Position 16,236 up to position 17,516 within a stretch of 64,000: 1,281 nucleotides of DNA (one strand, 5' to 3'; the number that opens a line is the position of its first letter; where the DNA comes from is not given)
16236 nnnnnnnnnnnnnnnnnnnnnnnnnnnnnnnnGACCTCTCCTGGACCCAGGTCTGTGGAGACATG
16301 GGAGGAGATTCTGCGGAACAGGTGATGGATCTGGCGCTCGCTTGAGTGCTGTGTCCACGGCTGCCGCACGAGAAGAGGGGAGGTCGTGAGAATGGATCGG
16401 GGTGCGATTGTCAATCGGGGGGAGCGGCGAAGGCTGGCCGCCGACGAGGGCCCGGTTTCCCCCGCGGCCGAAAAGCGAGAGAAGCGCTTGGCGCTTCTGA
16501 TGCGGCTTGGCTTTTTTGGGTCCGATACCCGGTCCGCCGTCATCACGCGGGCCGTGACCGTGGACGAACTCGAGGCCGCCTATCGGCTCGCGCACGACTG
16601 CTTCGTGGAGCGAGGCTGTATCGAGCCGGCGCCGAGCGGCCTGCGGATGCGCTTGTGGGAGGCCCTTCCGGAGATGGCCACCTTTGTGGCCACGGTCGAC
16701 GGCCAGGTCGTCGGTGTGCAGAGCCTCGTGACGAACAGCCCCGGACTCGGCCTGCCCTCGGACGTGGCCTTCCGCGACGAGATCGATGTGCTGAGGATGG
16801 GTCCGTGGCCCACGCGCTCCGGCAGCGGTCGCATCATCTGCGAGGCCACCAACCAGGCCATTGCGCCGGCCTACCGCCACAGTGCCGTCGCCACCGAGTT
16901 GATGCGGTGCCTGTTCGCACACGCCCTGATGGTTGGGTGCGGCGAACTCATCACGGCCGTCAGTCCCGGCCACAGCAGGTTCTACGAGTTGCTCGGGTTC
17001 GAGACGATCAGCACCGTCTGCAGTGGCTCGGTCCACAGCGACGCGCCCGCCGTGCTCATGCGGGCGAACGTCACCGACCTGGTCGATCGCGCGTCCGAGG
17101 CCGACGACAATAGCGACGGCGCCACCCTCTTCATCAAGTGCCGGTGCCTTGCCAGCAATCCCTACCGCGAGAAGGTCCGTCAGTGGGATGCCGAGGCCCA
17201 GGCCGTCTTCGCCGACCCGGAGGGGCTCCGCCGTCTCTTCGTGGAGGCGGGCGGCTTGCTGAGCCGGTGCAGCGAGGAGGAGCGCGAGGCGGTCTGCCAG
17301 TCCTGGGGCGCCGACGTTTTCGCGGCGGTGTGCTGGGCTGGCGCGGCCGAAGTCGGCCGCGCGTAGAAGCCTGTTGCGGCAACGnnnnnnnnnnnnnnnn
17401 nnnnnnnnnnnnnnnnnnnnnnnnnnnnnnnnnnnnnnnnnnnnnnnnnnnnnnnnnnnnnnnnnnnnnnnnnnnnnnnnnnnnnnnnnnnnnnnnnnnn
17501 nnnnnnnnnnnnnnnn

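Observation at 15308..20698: Duplicated N-acyl-amino-acid-synthase-like GNAT genes plus a PaaK-like adenylase and a hybrid histidine kinase: candidate acyl-amino-acid signalling or lipidation module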

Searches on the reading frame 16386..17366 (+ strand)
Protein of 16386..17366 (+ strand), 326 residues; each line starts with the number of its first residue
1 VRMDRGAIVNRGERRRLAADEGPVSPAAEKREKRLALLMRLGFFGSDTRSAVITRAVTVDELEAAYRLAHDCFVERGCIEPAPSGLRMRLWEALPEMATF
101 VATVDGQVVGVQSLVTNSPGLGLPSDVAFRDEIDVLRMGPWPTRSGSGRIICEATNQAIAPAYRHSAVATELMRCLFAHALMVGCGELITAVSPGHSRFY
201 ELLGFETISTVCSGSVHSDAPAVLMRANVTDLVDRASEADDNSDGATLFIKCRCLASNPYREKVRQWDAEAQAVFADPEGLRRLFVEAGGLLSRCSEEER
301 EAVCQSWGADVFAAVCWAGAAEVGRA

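Call 5: search_protein_families(library=ncbifam, proteins=[window:16386-17366:+], max_evalue=0.01)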
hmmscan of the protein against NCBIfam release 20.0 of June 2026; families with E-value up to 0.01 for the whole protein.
window:16386-17366:+ (326 aa): 1 family
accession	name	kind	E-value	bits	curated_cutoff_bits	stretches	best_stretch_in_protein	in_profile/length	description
NF011425.0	PRK14852.1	equivalog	1.7e-15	56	1337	1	44-239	23-209/989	hypothetical protein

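Call 6: search_protein_families(library=pfam, proteins=[window:16386-17366:+], max_evalue=0.01)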
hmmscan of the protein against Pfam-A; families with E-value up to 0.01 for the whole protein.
window:16386-17366:+ (326 aa): 4 families
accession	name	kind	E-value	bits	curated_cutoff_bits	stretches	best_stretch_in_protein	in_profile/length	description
PF21926.2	FeeM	-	4.4e-29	101.7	27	1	64-228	1-158/158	N-acyl amino acid synthase FeeM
PF13508.13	Acetyltransf_7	-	9.8e-06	26.3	27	1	99-206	5-83/84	Acetyltransferase (GNAT) domain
PF00583.31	Acetyltransf_1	-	3.4e-05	24.6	20.7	1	64-205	3-116/116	Acetyltransferase (GNAT) family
PF13673.13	Acetyltransf_10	-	0.0013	19.1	23.6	0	158-212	58-114/128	Acetyltransferase (GNAT) domain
